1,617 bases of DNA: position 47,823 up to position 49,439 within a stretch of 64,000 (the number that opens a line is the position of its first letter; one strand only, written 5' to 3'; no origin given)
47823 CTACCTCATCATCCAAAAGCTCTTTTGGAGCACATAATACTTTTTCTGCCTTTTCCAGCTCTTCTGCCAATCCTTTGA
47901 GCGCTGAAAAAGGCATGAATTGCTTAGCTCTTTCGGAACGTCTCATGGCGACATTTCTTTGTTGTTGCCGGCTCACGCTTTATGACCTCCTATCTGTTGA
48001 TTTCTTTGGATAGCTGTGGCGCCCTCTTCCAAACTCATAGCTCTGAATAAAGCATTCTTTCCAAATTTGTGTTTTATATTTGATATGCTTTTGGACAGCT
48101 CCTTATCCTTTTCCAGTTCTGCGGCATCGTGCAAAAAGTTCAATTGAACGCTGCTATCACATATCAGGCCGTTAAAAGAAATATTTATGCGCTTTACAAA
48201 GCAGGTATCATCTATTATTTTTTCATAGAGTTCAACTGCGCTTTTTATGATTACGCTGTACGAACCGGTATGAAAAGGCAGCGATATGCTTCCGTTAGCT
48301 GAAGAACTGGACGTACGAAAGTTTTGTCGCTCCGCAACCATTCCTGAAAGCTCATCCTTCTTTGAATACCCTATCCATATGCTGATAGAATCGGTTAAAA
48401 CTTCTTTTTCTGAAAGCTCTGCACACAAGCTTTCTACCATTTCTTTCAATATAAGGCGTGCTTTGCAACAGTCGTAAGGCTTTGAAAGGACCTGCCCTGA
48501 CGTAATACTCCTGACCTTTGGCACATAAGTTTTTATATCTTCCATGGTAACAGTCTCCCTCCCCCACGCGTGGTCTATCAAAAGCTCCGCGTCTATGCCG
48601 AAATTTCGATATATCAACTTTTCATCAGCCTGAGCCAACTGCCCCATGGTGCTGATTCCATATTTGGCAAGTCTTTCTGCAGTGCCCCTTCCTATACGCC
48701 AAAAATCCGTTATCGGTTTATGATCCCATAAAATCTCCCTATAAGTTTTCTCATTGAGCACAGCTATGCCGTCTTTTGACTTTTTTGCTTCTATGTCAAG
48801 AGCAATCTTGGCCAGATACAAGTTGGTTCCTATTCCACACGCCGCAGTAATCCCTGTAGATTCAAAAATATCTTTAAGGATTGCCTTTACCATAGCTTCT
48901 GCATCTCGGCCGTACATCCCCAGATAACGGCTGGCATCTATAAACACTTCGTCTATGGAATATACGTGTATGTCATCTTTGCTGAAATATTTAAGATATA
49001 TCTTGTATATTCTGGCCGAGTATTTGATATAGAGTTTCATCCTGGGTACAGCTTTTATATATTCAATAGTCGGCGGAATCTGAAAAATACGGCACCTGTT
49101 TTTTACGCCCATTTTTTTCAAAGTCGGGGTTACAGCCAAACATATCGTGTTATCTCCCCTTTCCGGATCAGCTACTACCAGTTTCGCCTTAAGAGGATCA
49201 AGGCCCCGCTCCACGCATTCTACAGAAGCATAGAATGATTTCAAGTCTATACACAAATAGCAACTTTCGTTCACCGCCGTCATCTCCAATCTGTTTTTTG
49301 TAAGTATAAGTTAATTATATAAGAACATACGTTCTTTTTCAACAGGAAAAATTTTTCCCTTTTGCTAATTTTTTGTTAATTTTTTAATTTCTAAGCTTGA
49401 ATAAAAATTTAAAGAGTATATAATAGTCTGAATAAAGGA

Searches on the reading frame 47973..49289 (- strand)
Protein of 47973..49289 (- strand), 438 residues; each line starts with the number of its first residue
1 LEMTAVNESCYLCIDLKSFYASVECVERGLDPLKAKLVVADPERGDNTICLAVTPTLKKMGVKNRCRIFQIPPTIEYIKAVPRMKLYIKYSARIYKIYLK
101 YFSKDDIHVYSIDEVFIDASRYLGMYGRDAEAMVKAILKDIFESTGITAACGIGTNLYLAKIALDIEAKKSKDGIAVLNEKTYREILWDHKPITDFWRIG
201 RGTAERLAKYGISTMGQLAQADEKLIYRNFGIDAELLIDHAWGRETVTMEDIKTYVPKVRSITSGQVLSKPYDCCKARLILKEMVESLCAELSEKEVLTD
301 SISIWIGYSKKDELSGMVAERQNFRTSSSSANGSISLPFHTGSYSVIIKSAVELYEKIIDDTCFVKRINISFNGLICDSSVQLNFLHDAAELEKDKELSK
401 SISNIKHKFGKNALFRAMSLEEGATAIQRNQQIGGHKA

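Call 61: search_protein_families(library=pfam, proteins=[window:47973-49289:-], max_evalue=0.001)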
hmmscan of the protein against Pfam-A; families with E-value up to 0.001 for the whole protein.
window:47973-49289:- (438 aa): 3 families
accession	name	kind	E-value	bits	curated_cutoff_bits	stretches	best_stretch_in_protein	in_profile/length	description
PF00817.25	IMS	-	2.3e-27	96.2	23.2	1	14-164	1-147/148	impB/mucB/samB family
PF11799.13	IMS_C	-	2.7e-10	41.1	20.7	1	260-384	2-108/109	impB/mucB/samB family C-terminal domain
PF11798.14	IMS_HHH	-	9e-07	29.2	24.4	1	183-212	4-32/32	IMS family HHH motif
